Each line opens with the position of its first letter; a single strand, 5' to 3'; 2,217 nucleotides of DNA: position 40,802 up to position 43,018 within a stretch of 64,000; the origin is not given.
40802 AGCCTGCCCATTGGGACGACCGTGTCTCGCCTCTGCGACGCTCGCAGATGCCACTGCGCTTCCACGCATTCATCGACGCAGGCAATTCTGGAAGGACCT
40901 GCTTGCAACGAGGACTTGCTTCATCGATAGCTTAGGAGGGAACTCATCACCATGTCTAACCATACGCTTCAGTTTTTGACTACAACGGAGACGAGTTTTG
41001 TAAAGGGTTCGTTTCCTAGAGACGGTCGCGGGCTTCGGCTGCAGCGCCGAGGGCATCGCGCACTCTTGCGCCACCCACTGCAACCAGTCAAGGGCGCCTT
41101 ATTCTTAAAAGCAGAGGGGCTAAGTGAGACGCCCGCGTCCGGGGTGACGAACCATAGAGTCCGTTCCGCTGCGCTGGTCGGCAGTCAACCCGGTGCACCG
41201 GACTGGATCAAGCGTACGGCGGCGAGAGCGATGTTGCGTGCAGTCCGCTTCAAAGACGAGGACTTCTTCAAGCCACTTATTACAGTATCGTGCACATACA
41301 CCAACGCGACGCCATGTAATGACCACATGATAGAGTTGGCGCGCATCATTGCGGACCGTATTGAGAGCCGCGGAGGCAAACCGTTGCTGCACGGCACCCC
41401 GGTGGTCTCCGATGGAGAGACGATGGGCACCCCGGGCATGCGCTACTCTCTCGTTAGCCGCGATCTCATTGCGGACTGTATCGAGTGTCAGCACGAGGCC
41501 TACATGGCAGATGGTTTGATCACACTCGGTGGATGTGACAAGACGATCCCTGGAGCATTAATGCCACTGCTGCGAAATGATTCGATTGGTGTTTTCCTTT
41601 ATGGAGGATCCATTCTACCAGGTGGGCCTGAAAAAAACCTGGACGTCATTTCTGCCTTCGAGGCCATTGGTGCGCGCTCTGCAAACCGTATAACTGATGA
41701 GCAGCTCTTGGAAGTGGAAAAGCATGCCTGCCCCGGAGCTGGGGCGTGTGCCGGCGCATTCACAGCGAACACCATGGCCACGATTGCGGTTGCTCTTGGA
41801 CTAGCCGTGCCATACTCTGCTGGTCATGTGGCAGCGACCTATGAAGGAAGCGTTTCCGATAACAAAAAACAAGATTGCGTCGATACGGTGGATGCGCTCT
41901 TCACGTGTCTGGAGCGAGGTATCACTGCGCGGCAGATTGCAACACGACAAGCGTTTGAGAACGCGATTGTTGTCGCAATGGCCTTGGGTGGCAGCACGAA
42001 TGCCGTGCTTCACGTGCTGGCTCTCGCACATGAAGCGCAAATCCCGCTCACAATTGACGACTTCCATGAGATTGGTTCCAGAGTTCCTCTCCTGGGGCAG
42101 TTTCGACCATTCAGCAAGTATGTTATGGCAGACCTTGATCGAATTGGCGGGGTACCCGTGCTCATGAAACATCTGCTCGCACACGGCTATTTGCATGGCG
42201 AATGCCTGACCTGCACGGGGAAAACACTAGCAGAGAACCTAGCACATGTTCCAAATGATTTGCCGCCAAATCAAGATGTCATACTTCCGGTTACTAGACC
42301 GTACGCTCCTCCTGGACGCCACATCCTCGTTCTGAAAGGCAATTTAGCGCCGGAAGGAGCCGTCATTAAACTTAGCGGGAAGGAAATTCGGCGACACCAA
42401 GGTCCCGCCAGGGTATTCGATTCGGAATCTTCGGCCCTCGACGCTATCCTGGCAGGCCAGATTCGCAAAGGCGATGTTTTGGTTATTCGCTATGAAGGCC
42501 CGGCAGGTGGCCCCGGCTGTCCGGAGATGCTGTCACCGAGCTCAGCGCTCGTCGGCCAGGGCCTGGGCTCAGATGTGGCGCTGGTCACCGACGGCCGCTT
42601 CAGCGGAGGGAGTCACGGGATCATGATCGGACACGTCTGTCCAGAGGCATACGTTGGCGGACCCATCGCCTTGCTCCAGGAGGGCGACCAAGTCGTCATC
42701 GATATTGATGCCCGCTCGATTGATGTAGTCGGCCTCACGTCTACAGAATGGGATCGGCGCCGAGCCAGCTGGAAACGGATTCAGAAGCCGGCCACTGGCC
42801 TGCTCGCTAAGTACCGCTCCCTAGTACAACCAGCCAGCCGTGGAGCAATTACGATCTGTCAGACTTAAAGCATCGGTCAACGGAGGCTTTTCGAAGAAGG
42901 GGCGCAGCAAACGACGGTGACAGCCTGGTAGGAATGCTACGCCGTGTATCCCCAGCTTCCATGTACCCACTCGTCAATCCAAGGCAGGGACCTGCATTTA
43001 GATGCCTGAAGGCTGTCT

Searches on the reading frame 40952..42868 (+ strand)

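Call 59: search_protein_families(library=pfam, proteins=[window:40952-42868:+], max_evalue=0.001)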
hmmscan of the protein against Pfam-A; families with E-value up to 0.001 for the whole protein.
window:40952-42868:+ (638 aa): 2 families
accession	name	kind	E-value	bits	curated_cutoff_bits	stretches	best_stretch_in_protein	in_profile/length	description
PF00920.27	ILVD_EDD_N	-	8.6e-107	357.4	27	1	107-429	1-316/316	Dihydroxy-acid/6-phosphogluconate dehydratase N-terminal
PF24877.1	ILV_EDD_C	-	5.8e-70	235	27.7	1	442-632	1-191/191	Dihydroxy-acid/6-phosphogluconate dehydratase C-terminal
